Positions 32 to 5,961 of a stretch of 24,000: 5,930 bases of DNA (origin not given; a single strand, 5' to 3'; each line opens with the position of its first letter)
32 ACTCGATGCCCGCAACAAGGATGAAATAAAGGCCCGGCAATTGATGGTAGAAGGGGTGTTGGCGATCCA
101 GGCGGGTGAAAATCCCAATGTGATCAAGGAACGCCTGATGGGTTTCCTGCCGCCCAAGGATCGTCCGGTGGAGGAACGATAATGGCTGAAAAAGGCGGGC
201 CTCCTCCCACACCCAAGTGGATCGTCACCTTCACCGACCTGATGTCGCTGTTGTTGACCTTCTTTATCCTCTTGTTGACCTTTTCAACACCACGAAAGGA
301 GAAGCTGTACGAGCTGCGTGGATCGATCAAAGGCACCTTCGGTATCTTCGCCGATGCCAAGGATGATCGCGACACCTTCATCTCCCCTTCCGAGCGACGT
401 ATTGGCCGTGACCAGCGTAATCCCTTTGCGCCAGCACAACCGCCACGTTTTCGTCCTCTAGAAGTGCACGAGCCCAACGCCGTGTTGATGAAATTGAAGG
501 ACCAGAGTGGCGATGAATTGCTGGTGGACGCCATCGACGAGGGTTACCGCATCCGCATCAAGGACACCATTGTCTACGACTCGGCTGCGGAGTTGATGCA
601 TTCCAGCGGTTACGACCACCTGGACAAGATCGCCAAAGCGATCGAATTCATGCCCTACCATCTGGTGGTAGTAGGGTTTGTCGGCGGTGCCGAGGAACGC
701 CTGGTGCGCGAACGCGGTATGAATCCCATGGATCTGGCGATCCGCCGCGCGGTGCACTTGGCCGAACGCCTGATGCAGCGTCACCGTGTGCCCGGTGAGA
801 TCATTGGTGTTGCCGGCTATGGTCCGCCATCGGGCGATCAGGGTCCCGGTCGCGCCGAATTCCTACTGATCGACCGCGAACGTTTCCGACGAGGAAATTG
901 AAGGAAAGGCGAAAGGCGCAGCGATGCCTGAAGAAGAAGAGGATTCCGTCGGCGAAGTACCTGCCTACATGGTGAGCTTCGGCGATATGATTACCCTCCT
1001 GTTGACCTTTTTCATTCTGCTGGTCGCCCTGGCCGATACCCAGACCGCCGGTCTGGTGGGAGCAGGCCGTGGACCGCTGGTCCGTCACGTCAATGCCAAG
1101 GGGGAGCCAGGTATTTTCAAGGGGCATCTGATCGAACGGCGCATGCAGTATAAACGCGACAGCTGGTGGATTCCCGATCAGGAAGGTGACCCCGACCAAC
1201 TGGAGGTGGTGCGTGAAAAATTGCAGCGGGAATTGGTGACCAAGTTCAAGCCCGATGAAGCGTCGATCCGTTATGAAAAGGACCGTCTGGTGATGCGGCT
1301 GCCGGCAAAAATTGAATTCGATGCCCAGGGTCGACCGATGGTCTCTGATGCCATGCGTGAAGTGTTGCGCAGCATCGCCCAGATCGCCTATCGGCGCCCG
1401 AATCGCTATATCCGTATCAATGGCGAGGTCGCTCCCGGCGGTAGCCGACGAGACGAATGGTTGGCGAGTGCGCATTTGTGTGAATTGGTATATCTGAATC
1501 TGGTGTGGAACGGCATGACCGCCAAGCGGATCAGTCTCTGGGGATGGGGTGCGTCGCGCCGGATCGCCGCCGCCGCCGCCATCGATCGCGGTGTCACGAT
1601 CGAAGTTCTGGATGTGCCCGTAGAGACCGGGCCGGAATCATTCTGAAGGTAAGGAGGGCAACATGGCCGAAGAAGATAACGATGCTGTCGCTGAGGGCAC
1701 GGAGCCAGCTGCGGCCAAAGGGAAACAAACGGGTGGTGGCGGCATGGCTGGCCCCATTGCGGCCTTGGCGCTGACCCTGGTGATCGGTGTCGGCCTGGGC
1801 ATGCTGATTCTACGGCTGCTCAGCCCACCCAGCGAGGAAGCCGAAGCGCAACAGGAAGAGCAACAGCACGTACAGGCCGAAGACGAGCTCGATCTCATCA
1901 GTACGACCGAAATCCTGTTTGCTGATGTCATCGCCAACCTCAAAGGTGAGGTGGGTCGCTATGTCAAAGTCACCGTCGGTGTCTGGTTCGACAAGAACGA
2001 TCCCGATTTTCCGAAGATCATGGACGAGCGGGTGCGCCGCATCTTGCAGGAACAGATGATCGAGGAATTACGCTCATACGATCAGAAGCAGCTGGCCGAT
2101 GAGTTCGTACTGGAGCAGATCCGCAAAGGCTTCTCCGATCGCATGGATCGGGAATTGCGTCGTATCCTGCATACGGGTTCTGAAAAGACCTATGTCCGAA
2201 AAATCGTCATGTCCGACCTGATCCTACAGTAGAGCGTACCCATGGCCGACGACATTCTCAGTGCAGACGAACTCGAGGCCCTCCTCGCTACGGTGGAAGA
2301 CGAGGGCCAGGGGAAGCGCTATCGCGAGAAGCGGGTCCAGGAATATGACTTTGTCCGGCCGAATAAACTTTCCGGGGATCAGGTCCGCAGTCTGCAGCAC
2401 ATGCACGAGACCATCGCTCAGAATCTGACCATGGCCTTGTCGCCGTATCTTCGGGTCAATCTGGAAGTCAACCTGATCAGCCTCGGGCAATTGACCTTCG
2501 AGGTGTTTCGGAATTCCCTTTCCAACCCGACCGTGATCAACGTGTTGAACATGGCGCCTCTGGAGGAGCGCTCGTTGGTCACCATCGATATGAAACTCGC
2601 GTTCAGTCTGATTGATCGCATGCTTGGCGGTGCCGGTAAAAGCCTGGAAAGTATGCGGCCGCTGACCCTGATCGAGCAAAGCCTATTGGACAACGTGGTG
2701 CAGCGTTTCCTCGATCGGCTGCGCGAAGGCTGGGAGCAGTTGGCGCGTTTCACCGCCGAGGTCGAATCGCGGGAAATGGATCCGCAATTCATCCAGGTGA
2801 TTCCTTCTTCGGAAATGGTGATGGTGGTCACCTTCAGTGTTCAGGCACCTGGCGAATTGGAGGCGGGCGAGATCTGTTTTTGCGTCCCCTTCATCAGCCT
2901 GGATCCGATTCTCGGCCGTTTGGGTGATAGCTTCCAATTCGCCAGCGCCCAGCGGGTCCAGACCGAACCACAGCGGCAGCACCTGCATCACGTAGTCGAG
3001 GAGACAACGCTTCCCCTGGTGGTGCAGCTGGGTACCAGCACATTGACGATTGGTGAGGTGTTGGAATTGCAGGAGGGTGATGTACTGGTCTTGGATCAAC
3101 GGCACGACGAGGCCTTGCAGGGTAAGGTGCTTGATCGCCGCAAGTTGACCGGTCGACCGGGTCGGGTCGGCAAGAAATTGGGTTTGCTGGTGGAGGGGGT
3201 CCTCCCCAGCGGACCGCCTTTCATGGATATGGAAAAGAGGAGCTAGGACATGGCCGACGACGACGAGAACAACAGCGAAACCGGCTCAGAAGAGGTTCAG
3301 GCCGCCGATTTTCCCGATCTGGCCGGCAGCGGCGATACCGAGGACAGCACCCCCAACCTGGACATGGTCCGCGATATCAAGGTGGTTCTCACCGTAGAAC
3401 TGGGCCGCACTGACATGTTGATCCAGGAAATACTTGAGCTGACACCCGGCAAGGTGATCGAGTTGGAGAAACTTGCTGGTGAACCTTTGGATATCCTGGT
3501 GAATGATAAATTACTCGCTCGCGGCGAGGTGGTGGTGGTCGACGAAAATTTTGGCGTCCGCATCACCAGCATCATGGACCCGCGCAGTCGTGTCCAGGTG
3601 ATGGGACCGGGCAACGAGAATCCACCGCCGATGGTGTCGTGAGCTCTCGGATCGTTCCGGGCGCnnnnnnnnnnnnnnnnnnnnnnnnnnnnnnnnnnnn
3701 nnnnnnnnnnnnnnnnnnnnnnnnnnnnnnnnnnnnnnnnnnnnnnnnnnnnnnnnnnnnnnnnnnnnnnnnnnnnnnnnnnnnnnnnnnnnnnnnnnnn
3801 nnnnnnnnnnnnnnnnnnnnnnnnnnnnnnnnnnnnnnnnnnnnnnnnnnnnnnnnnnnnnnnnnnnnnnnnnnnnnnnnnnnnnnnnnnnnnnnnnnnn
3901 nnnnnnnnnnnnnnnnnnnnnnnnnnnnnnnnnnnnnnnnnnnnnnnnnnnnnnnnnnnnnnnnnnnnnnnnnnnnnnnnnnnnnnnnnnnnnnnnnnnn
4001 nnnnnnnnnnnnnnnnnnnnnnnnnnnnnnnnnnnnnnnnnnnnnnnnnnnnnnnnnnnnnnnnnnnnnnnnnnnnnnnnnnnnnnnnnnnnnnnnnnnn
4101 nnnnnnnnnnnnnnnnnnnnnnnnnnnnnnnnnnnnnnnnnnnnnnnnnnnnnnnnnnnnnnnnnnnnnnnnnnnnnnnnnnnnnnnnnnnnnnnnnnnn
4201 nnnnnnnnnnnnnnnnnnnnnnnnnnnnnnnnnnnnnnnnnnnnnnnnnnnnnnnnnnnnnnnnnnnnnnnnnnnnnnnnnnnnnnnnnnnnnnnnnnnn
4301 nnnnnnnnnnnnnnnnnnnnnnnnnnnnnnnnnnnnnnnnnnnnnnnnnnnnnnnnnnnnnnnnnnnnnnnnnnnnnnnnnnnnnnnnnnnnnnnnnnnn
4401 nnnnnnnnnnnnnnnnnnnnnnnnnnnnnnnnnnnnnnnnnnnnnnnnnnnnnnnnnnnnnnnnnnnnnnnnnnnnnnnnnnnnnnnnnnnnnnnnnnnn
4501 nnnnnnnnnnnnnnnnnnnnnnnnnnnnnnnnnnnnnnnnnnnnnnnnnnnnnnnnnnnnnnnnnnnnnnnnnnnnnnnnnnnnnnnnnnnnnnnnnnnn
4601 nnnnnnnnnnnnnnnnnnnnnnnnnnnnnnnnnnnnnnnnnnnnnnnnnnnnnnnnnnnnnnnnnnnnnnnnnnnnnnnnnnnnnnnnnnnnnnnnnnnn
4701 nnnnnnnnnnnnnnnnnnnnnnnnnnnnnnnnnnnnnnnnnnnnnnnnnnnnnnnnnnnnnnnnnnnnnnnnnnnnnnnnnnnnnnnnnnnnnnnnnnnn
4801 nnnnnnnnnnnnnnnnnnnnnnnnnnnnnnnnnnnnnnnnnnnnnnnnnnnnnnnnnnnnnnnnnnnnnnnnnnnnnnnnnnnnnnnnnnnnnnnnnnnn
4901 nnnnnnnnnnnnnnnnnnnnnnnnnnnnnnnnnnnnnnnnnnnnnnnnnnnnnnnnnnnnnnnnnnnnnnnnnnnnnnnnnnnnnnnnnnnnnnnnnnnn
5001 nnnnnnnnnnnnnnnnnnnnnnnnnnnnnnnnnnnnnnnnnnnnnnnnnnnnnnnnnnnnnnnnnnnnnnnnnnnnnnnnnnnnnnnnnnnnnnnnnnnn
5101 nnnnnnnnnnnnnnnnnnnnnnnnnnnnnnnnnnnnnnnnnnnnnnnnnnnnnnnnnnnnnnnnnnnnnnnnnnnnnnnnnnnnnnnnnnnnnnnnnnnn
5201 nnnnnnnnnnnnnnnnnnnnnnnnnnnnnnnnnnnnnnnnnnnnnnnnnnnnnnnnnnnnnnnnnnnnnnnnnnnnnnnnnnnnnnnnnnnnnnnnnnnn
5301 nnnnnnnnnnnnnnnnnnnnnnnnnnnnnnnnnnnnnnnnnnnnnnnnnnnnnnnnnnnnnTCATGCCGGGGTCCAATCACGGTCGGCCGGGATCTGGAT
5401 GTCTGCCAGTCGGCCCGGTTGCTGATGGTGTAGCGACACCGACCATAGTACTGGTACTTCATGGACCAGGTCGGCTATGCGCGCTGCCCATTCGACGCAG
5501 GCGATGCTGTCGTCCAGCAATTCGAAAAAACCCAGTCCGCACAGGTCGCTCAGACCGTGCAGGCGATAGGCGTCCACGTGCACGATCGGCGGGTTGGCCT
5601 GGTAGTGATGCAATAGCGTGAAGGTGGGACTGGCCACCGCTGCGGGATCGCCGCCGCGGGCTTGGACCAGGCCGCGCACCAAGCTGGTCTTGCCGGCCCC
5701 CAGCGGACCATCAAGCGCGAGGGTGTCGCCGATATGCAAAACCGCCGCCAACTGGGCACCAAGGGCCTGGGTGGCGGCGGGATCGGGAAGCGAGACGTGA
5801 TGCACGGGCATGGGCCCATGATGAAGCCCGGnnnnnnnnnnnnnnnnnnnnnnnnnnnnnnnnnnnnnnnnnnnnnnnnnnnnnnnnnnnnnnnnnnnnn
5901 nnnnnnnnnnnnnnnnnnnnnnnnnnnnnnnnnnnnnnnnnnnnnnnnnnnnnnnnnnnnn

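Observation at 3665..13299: Four-gene operon linking the giant pair to a processive GT2 synthase: candidate non-canonical synthase-dependent polysaccharide (or other envelope-spanning) system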

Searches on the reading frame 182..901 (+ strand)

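Call 8: search_protein_families(library=pfam, proteins=[window:182-901:+], max_evalue=0.001)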
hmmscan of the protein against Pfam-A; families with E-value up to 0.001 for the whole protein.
window:182-901:+ (239 aa): 1 family
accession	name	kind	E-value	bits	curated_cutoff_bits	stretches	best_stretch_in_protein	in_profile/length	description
PF13677.11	MotB_plug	-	2.8e-12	46.5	24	1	9-53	14-58/58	Membrane MotB of proton-channel complex MotA/MotB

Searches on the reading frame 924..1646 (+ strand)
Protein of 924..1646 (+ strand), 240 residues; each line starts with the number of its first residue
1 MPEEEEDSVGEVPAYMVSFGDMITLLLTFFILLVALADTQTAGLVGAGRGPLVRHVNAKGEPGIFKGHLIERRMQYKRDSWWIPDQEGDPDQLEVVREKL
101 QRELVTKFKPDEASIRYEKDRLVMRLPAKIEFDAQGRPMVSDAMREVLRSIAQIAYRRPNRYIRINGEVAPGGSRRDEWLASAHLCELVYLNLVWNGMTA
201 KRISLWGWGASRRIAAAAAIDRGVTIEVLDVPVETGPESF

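Call 8: search_protein_families(library=pfam, proteins=[window:924-1646:+], max_evalue=0.001)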
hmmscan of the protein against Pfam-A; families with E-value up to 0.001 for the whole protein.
window:924-1646:+ (240 aa): 2 families
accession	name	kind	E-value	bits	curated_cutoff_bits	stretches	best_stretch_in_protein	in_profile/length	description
PF13677.11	MotB_plug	-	2.8e-10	40.1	24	1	4-40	7-43/58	Membrane MotB of proton-channel complex MotA/MotB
PF00691.25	OmpA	-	0.00024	21.8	27.2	1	138-220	7-91/98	OmpA family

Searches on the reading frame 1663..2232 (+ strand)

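Call 8: search_protein_families(library=pfam, proteins=[window:1663-2232:+], max_evalue=0.001)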
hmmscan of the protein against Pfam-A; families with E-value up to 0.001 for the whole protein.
window:1663-2232:+ (189 aa): 1 family
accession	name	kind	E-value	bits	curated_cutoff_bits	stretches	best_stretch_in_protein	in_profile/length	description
PF03748.19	FliL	-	0.00096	20.1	24.6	0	89-189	8-103/103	Flagellar basal body-associated protein FliL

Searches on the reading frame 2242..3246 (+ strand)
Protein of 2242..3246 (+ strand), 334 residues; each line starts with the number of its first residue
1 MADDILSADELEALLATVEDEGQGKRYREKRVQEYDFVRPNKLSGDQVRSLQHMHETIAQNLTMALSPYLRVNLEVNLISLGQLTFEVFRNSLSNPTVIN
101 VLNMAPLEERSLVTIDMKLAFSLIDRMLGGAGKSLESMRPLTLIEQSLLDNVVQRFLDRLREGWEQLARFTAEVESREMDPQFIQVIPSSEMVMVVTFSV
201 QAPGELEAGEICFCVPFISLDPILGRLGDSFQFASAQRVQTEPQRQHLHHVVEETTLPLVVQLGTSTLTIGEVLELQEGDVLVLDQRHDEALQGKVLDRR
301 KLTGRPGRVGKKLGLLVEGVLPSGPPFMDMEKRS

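Call 8: search_protein_families(library=pfam, proteins=[window:2242-3246:+], max_evalue=0.001)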
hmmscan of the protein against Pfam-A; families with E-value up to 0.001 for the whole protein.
window:2242-3246:+ (334 aa): 2 families
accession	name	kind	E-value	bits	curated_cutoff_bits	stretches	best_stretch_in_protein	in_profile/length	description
PF02154.20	FliM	-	1.4e-50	172.4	27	1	35-226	1-191/192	Flagellar motor switch protein FliM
PF01052.25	FliMN_C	-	2.1e-16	60.1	23.8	1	252-320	3-71/73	Type III flagellar switch regulator (C-ring) FliN C-term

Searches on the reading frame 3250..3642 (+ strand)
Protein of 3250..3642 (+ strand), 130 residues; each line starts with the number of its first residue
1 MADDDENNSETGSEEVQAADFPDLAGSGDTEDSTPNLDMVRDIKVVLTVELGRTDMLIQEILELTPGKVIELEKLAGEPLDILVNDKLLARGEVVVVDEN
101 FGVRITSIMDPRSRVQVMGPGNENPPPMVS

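Call 8: search_protein_families(library=pfam, proteins=[window:3250-3642:+], max_evalue=0.001)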
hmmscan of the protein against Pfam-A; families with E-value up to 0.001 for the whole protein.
window:3250-3642:+ (130 aa): 1 family
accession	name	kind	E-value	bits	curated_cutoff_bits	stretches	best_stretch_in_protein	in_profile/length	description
PF01052.25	FliMN_C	-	1.9e-25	89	23.8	1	39-109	2-72/73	Type III flagellar switch regulator (C-ring) FliN C-term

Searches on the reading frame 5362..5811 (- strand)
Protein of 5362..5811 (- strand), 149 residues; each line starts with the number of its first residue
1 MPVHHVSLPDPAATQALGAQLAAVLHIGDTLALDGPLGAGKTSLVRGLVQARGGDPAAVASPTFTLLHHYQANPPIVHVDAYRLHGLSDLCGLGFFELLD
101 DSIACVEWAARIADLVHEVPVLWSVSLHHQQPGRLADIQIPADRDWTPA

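Call 7: search_protein_families(library=pfam, proteins=[window:5362-5811:-], max_evalue=0.01)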
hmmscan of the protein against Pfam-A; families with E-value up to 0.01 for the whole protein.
window:5362-5811:- (149 aa): 2 families
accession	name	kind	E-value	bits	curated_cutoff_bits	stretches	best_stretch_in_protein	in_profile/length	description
PF02367.23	TsaE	-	1.8e-31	109.2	26.6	1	9-128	2-119/128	Threonylcarbamoyl adenosine biosynthesis protein TsaE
PF02492.25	cobW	-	0.0077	16.3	20.7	1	32-59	4-32/180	CobW/HypB/UreG, nucleotide-binding domain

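Call 9: search_protein_families(library=ncbifam, proteins=[window:5362-5811:-], max_evalue=0.01)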
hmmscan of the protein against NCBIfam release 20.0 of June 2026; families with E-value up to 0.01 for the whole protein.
window:5362-5811:- (149 aa): 6 families
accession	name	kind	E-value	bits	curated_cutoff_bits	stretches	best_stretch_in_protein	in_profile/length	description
TIGR00150.1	T6A_YjeE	equivalog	2.2e-22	79.4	60.1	1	8-134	2-127/135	tRNA (adenosine(37)-N6)-threonylcarbamoyltransferase complex ATPase subunit type 1 TsaE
NF007931.0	PRK10646.1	equivalog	1.2e-18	67.5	246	1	5-139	5-138/153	tRNA (adenosine(37)-N6)-threonylcarbamoyltransferase complex ATPase subunit type 1 TsaE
NF010061.0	PRK13538.1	equivalog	0.0037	16.8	195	1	17-50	20-56/211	cytochrome c biogenesis heme-transporting ATPase CcmA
TIGR01189.1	ccmA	equivalog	0.0044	16.7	131.6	1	19-55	17-56/198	heme ABC exporter ATP-binding protein CcmA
TIGR01842.1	type_I_sec_PrtD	subfamily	0.0065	15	510.15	1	3-50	319-366/544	type I secretion system permease/ATPase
TIGR03258.1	PhnT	equivalog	0.0089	15.1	499.15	0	20-77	26-85/359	2-aminoethylphosphonate ABC transport system ATP-binding subunit PhnT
